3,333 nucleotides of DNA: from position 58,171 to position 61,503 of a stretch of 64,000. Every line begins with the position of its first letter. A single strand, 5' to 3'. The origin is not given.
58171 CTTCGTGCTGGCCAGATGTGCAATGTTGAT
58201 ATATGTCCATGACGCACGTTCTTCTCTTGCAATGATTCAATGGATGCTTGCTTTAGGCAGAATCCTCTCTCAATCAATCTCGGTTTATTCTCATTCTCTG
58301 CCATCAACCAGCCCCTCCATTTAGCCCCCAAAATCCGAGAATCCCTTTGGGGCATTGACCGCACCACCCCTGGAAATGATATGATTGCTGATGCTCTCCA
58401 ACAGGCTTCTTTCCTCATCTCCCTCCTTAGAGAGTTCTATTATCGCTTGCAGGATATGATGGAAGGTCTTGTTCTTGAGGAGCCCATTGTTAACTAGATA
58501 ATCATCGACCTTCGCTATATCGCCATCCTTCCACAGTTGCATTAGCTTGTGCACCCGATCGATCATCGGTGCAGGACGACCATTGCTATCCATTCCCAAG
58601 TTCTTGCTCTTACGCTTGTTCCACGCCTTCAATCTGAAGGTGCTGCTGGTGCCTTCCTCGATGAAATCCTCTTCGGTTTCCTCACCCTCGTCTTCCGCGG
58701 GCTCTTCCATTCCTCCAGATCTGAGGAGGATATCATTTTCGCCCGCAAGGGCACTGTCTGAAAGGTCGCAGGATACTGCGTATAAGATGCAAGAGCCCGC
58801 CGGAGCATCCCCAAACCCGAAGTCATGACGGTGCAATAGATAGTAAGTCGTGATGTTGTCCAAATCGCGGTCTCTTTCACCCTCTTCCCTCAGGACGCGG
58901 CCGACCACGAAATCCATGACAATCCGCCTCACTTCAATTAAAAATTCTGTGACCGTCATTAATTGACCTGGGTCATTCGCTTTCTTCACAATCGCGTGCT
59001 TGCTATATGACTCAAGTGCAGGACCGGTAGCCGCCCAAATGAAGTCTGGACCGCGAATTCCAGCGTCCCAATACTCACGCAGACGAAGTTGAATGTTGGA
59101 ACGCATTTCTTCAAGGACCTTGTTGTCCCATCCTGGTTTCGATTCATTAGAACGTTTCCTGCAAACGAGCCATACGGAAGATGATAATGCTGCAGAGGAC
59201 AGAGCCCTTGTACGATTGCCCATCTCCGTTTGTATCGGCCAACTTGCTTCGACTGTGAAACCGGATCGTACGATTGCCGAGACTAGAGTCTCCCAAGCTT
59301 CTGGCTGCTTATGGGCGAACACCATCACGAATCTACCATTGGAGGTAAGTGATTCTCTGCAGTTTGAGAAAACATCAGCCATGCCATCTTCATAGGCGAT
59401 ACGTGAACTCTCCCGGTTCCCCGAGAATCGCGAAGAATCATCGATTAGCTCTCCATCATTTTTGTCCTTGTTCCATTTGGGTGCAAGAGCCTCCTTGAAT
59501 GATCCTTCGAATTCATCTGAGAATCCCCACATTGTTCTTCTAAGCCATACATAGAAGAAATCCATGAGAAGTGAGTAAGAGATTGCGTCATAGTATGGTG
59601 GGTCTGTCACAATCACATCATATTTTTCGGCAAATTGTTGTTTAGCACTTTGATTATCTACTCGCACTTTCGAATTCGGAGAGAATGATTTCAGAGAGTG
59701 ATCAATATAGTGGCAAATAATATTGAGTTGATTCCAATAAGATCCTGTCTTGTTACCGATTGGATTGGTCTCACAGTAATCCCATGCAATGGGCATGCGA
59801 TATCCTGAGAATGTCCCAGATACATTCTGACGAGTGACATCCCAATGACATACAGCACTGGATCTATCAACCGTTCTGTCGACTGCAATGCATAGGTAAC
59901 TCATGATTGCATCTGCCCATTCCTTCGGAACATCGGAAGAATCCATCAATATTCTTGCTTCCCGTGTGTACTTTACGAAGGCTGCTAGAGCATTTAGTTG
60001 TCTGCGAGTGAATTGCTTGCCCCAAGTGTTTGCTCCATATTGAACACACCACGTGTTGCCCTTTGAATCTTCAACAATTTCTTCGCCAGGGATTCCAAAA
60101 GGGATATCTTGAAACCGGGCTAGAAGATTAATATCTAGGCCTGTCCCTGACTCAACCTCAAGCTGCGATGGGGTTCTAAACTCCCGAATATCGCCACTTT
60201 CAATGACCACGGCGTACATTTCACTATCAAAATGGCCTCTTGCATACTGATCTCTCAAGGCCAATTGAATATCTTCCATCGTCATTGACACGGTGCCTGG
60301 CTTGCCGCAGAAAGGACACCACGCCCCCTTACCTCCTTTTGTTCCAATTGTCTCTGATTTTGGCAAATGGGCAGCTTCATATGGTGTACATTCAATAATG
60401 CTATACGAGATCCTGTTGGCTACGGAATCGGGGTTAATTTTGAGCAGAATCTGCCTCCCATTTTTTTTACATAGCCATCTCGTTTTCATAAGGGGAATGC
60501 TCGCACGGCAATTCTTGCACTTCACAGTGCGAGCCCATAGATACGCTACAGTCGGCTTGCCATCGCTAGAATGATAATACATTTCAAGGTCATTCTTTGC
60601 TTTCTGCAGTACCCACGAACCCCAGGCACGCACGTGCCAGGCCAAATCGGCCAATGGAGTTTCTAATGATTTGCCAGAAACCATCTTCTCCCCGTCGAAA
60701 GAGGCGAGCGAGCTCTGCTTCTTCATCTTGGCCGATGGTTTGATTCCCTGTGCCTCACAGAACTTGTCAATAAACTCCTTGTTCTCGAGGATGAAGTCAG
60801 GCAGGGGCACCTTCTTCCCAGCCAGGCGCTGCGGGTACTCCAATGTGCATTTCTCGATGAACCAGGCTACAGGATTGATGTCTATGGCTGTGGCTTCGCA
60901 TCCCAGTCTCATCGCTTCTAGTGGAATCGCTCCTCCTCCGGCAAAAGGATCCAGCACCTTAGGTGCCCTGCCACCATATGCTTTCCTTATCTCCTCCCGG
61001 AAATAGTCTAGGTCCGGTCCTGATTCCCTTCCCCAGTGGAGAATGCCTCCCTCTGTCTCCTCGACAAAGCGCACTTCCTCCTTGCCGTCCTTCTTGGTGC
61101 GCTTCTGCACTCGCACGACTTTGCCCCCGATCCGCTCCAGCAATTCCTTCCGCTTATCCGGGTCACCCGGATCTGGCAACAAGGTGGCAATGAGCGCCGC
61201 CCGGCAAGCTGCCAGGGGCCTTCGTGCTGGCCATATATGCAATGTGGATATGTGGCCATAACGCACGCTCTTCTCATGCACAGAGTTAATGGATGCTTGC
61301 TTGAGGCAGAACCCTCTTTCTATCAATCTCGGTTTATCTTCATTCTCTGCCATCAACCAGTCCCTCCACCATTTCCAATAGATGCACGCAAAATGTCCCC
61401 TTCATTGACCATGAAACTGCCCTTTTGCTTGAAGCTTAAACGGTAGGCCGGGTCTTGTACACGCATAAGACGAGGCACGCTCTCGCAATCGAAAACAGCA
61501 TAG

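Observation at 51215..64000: Helicase-nuclease / twin DUF1156 methyltransferase / DUF499 ATPase operon: a large modification-based defence candidate with no worked-out mechanism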

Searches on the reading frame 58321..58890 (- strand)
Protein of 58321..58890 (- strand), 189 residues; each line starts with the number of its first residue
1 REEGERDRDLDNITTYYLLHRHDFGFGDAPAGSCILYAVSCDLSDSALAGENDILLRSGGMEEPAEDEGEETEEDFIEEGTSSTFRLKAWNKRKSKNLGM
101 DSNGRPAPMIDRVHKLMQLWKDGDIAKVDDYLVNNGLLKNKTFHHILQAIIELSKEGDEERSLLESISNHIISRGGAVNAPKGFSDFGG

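Call 48: find_related_loci(query=window:58321-58890:-, collection=metagenome_contigs, flank=10000)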
Query window:58321-58890:- (189 aa) in metagenome_contigs; peptide patterns used: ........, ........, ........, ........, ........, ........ (x = any residue, [..] = any of these).
353 stretches matched a pattern; 1 encode a relative of the query (tblastn E <= 1e-3); 1 distinct loci.
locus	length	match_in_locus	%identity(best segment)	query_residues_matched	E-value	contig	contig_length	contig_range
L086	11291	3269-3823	60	3-187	5e-72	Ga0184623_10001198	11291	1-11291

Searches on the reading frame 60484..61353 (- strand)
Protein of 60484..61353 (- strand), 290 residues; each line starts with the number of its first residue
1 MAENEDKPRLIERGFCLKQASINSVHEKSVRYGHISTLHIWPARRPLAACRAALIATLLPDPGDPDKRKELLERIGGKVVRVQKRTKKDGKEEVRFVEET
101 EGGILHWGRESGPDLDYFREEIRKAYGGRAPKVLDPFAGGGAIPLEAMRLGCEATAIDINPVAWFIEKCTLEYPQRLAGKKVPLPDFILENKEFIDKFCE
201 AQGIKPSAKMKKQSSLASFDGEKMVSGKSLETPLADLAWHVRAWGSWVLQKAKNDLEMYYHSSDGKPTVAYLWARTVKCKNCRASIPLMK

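Call 39: search_dna_similar(query=window:60484-61353:-, collection=plasmids, mode=protein, max_rows=40, max_evalue=1e-20)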
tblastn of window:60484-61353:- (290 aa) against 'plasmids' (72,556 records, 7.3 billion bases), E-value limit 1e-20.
Records with a match: 6; places in all: 6; records where one place covers at least 80% of the query: 6.
Best place of each record, by identity: <60% 6.
By first word of the organism name: Thermus 3; Tolypothrix 2; Microchaete 1.
By predicted mobility (MOB-suite, as given by PLSDB): non-mobilizable 3; mobilizable 3.
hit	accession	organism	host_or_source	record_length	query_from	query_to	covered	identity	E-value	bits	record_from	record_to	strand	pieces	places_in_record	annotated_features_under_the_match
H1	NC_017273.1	Thermus thermophilus SG0.5JP17-16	-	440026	9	290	97%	35.3%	7e-25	111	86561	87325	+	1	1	DUF1156 domain-containing protein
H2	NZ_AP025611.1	Thermus thermophilus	-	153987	9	290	97%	35.1%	2e-26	115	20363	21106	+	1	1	DUF1156 domain-containing protein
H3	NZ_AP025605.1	Thermus thermophilus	-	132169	9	290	97%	34.7%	7e-26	114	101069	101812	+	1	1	DUF1156 domain-containing protein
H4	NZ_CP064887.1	Tolypothrix sp. PCC 7601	Fresh water sample,Fresh water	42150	7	290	98%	34.0%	2e-21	101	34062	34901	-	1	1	DUF1156 domain-containing protein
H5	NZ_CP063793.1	Tolypothrix sp. PCC 7712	Soil sample,soil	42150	7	290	98%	34.0%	2e-21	101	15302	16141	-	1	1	DUF1156 domain-containing protein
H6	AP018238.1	Microchaete diplosiphon NIES-3275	-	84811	7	290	98%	34.0%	2e-21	101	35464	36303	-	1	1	hypothetical protein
